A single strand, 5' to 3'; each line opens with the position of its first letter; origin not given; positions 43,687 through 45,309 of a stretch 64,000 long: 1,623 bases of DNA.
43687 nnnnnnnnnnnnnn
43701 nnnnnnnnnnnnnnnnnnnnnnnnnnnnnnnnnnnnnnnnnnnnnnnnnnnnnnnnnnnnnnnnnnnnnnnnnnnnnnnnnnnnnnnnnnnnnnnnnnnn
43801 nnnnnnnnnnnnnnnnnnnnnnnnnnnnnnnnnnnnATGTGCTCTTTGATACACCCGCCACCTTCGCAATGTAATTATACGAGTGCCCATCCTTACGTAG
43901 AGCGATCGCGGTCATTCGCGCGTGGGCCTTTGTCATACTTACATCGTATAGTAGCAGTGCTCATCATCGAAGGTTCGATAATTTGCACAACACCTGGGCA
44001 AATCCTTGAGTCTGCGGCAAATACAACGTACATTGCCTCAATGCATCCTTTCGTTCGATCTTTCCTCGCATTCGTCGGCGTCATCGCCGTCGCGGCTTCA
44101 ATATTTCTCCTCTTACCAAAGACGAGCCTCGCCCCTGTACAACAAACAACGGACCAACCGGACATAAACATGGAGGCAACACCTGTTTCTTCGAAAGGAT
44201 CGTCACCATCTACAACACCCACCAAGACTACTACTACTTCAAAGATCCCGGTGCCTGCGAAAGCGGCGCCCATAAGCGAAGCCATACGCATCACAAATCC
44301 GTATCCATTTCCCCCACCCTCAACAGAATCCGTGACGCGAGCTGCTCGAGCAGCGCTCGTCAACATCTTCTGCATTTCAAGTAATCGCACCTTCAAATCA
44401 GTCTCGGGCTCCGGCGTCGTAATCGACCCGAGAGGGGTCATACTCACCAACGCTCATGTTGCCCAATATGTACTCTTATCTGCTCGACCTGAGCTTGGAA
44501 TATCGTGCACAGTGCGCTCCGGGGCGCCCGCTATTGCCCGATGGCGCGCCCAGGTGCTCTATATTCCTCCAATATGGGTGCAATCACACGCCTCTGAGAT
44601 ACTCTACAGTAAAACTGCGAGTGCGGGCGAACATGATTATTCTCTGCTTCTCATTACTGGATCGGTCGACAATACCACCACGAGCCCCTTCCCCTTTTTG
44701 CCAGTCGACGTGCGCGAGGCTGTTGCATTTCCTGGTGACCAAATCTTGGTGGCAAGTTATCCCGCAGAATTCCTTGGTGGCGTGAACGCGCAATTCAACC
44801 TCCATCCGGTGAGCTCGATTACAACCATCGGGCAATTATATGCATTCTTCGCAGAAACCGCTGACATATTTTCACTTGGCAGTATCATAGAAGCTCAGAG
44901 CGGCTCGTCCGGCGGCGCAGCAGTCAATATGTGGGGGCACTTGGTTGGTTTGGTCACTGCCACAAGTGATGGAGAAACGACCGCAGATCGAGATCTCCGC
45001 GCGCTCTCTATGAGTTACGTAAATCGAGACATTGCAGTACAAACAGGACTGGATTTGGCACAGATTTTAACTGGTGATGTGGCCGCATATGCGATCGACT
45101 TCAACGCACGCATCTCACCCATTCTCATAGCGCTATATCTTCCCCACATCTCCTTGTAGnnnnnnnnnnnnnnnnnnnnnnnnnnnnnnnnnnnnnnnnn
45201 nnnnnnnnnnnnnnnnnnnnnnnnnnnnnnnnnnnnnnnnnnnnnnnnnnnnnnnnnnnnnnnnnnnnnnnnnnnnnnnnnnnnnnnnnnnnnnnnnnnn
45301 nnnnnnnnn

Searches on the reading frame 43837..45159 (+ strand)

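Call 52: search_protein_families(library=pfam, proteins=[window:43837-45159:+], max_evalue=0.001)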
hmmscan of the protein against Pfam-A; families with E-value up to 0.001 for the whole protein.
window:43837-45159:+ (440 aa): 2 families
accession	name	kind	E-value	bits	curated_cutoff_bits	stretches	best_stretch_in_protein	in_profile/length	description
PF13365.12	Trypsin_2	-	2e-12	48.5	27.6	1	191-372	1-144/144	Trypsin-like peptidase domain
PF00089.32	Trypsin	-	3.1e-06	27.6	20.6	1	189-382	25-203/220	Trypsin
